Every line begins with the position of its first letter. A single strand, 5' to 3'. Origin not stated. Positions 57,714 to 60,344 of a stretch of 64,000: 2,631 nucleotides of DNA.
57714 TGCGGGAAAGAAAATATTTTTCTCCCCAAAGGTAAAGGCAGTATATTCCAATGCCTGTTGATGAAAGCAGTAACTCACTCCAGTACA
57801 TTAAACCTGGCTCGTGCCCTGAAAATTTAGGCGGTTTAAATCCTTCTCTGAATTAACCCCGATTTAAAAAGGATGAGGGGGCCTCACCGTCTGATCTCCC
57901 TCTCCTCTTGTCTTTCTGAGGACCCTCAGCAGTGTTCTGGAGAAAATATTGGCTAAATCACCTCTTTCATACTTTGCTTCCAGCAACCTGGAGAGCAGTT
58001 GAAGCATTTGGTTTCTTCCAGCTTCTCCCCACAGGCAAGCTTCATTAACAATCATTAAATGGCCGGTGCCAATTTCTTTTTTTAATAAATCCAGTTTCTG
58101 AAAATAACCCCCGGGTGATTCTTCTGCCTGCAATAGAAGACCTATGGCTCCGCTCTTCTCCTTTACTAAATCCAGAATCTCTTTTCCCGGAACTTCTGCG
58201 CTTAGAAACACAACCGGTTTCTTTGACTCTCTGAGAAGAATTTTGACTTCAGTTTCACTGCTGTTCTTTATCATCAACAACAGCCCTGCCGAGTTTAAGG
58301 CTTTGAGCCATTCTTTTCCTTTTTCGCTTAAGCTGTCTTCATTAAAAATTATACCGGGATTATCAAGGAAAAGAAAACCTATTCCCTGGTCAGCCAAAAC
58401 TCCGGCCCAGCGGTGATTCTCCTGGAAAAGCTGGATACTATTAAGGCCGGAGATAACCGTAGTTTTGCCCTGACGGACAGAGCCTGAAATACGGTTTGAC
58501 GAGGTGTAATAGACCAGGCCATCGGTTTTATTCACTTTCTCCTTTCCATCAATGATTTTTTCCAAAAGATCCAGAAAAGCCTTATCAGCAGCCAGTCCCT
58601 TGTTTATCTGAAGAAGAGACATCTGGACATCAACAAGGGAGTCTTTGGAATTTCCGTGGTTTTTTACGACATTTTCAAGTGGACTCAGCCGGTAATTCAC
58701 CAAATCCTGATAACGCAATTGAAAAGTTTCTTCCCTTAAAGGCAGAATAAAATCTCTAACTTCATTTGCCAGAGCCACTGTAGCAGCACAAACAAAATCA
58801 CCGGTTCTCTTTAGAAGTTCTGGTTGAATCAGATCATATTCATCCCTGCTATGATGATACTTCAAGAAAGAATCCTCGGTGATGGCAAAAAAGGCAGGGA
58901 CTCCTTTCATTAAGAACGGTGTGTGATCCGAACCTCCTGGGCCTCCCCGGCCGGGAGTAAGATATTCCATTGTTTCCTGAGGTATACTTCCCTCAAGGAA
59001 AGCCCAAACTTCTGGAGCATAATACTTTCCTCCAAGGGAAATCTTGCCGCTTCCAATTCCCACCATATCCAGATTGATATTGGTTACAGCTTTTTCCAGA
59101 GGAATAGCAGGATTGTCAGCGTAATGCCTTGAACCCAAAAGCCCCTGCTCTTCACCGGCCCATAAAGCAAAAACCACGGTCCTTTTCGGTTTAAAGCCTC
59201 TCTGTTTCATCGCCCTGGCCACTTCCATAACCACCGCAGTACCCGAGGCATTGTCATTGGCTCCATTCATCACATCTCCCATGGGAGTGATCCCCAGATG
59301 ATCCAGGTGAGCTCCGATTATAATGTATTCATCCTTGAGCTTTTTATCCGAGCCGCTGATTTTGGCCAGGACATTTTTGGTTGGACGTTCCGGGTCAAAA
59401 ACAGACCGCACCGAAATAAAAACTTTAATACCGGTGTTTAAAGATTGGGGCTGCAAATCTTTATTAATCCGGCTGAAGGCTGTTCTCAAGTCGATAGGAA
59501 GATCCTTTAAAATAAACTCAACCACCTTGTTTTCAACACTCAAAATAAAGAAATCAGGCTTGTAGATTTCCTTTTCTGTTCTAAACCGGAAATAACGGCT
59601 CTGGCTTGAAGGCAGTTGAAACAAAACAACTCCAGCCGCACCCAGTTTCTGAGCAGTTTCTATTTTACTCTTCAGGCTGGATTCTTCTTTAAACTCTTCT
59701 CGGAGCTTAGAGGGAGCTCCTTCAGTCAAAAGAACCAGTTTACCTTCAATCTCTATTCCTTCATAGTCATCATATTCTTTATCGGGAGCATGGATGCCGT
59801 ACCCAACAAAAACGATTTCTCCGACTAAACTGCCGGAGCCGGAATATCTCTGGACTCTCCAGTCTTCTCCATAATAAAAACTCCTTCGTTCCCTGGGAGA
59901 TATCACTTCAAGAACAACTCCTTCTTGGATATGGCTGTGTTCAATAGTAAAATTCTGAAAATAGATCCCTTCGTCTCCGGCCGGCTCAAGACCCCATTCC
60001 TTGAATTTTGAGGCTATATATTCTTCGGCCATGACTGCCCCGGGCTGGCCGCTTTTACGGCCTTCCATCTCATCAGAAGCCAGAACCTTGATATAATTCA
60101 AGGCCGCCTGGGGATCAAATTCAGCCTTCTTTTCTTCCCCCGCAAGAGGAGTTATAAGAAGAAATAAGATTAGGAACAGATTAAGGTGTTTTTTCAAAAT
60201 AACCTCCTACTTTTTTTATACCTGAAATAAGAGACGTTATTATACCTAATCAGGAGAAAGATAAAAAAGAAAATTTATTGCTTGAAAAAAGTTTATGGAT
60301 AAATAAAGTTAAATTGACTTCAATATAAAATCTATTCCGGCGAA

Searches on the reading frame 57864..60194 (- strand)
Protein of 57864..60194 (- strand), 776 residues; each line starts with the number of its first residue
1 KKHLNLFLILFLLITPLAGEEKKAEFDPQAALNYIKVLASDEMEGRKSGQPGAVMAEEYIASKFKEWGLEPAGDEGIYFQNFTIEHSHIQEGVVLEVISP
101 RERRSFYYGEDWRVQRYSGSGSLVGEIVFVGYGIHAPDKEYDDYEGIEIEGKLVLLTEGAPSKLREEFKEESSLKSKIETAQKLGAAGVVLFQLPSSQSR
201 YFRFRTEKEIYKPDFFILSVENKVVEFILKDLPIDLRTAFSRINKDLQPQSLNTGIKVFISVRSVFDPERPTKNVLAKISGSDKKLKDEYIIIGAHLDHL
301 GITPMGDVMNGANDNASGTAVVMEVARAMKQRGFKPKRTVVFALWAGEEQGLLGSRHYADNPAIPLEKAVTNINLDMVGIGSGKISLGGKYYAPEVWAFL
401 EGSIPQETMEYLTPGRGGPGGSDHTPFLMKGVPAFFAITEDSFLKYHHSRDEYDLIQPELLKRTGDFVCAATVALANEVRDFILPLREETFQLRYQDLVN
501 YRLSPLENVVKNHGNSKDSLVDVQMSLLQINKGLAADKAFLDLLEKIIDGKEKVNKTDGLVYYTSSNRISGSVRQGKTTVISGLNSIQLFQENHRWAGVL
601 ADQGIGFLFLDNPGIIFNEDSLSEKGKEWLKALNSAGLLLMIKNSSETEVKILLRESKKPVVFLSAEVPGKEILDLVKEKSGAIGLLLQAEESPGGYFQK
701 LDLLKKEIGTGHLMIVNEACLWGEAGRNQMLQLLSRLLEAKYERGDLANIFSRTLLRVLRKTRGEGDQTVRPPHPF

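Call 79: search_protein_families(library=pfam, proteins=[window:57864-60194:-], max_evalue=0.00001)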
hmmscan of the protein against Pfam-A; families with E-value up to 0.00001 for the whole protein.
window:57864-60194:- (776 aa): 2 families
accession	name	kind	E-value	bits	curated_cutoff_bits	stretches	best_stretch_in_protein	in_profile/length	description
PF04389.22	Peptidase_M28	-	1.1e-46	159.5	21.3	1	274-470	1-191/193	Peptidase family M28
PF01546.33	Peptidase_M20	-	3.4e-08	34.1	24.6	1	311-453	32-187/206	Peptidase family M20/M25/M40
